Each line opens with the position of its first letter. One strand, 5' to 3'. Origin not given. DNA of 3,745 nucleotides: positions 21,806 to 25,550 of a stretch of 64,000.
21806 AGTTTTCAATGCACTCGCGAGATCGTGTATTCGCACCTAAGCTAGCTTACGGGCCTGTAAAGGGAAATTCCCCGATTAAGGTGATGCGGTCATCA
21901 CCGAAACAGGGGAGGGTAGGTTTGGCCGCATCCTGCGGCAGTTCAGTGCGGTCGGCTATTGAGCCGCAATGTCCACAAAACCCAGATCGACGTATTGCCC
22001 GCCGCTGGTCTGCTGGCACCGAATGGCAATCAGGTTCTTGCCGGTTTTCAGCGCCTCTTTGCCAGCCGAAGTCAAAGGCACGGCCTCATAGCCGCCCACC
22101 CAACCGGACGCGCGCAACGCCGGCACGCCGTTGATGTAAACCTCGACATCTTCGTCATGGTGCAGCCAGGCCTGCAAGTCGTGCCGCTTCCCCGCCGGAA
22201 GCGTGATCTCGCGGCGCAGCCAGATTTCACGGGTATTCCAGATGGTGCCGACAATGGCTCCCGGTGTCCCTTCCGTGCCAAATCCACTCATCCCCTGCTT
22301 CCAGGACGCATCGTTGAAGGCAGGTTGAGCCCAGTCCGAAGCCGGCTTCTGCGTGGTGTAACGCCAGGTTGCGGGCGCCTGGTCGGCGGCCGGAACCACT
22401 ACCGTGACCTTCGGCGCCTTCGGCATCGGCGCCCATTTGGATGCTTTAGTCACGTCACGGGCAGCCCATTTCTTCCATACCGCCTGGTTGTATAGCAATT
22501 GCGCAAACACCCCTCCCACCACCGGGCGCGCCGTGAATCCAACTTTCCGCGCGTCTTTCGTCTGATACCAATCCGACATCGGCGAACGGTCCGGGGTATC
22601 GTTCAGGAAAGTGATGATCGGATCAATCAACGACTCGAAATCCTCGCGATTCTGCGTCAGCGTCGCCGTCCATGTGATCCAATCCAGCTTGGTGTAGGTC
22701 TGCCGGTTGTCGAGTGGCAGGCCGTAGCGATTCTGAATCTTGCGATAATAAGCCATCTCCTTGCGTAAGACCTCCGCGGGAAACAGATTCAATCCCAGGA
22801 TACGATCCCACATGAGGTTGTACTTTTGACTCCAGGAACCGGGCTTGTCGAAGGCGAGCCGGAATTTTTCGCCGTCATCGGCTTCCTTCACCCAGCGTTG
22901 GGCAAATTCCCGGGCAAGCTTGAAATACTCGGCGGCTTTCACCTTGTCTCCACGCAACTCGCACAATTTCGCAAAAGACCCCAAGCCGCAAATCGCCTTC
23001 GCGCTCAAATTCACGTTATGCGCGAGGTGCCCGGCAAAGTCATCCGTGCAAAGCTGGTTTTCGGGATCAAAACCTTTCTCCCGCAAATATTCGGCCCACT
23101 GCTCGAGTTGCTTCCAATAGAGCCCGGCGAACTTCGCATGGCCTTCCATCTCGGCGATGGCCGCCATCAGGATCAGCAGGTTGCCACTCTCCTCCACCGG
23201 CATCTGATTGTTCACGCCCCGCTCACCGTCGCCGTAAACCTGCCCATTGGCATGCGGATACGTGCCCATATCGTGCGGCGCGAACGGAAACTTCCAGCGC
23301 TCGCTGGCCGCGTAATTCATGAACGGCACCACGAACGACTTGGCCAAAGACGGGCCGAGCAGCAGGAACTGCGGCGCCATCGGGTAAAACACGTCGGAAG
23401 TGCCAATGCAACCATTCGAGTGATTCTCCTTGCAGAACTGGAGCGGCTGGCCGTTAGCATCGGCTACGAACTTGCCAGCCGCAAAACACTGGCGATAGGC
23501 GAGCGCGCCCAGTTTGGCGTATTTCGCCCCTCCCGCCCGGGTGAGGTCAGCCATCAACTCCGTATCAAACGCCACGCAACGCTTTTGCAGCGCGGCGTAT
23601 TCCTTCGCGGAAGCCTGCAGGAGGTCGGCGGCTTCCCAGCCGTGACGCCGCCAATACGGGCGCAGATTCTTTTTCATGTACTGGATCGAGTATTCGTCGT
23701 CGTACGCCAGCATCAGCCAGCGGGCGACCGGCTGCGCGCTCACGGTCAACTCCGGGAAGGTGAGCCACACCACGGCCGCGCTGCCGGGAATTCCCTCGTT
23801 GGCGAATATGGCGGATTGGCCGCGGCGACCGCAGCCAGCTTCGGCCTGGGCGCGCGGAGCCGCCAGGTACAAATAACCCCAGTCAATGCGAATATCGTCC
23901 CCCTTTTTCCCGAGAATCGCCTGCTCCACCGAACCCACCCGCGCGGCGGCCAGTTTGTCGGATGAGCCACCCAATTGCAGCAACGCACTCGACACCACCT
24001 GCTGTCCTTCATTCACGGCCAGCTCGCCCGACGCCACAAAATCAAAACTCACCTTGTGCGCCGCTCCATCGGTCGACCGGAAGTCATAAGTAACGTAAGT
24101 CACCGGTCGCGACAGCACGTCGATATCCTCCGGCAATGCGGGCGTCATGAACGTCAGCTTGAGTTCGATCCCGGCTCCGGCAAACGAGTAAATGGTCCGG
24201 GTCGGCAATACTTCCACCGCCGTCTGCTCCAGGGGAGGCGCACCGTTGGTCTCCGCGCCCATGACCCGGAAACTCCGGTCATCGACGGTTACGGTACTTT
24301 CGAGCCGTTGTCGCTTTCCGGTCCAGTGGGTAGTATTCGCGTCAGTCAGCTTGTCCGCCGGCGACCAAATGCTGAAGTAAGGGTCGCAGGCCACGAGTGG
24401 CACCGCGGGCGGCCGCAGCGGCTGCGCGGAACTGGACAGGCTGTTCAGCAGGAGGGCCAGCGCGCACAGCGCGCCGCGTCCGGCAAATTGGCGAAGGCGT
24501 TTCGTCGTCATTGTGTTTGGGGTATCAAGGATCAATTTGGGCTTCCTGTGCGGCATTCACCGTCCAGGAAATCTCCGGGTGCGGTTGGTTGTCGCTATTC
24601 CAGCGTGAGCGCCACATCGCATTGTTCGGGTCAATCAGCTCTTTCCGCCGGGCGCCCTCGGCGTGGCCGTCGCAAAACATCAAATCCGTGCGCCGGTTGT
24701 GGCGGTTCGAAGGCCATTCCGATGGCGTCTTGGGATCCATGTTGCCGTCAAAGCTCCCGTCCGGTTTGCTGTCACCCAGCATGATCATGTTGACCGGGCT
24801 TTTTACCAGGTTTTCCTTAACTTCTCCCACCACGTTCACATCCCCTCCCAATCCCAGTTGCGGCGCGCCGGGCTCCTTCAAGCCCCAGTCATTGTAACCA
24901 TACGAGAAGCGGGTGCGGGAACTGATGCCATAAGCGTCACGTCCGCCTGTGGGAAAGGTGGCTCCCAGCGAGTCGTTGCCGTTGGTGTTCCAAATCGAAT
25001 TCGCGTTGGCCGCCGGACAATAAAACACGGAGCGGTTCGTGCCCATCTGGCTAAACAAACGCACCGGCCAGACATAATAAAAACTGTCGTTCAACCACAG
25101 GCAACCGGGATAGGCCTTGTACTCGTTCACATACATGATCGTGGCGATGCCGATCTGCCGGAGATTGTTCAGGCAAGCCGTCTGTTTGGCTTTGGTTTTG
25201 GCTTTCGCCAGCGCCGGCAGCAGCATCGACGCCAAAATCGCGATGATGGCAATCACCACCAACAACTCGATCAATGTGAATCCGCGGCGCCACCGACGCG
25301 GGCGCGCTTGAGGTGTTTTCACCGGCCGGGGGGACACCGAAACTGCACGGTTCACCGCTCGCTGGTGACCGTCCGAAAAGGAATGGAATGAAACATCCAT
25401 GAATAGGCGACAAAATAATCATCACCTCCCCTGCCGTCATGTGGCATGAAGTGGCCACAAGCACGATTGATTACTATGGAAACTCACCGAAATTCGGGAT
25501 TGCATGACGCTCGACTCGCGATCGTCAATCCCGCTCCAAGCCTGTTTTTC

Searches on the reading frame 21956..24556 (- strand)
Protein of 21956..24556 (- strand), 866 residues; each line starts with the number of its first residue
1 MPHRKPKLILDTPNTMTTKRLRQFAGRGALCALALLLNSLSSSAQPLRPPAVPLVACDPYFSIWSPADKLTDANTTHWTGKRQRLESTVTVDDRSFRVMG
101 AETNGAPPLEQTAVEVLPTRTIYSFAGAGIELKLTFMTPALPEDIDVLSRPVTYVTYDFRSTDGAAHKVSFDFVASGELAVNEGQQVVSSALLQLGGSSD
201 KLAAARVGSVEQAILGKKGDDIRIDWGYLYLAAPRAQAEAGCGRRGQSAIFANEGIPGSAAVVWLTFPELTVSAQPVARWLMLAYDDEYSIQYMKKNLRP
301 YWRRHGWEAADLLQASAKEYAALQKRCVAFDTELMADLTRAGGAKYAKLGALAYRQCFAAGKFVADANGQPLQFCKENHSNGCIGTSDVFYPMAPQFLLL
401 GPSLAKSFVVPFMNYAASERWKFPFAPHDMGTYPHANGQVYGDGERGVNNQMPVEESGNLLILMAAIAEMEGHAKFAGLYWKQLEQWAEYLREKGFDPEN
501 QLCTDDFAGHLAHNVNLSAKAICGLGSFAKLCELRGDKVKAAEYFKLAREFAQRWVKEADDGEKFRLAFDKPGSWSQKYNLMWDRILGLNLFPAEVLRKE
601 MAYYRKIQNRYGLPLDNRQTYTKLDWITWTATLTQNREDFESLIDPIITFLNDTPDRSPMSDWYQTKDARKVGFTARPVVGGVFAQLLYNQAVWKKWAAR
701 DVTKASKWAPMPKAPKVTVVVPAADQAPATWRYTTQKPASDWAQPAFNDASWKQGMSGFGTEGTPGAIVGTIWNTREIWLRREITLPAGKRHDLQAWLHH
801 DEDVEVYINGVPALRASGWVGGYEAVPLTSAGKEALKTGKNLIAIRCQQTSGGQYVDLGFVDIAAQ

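Call 19: search_protein_families(library=pfam, proteins=[window:21956-24556:-], max_evalue=0.001)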
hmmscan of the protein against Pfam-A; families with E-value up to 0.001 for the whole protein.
window:21956-24556:- (866 aa): 3 families
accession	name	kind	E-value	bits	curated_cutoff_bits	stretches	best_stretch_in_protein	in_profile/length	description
PF16335.10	GtaA_6_Hairpin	-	1.1e-132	443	24.9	1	343-687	1-343/343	Glutaminase A six helical-hairpin domain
PF17168.10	DUF5127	-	2.9e-41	142.2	28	1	119-337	1-229/229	Domain of unknown function (DUF5127)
PF16334.10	DUF4964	-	7.5e-19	67.8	30.7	1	43-103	20-80/88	Domain of unknown function (DUF4964)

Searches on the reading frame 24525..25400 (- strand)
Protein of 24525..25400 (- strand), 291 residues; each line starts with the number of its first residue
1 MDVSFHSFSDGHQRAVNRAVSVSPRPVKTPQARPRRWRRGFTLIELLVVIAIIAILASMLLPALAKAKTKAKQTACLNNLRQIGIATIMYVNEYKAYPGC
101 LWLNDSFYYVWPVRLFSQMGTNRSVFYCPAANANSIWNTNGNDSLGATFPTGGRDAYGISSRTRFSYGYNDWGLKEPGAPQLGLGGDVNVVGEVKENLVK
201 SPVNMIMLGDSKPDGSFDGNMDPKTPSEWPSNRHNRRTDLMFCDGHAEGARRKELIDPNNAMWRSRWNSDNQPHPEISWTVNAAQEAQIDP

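Call 20: search_protein_families(library=pfam, proteins=[window:24525-25400:-], max_evalue=0.001)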
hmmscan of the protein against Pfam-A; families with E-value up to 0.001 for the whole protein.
window:24525-25400:- (291 aa): 2 families
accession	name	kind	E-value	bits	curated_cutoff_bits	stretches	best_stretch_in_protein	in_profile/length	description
PF07963.17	N_methyl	-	1.6e-08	34.2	21.2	1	38-61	4-27/27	Prokaryotic N-terminal methylation motif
PF07596.16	SBP_bac_10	-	8.2e-06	26.5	23.3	1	66-107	2-43/268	Protein of unknown function (DUF1559)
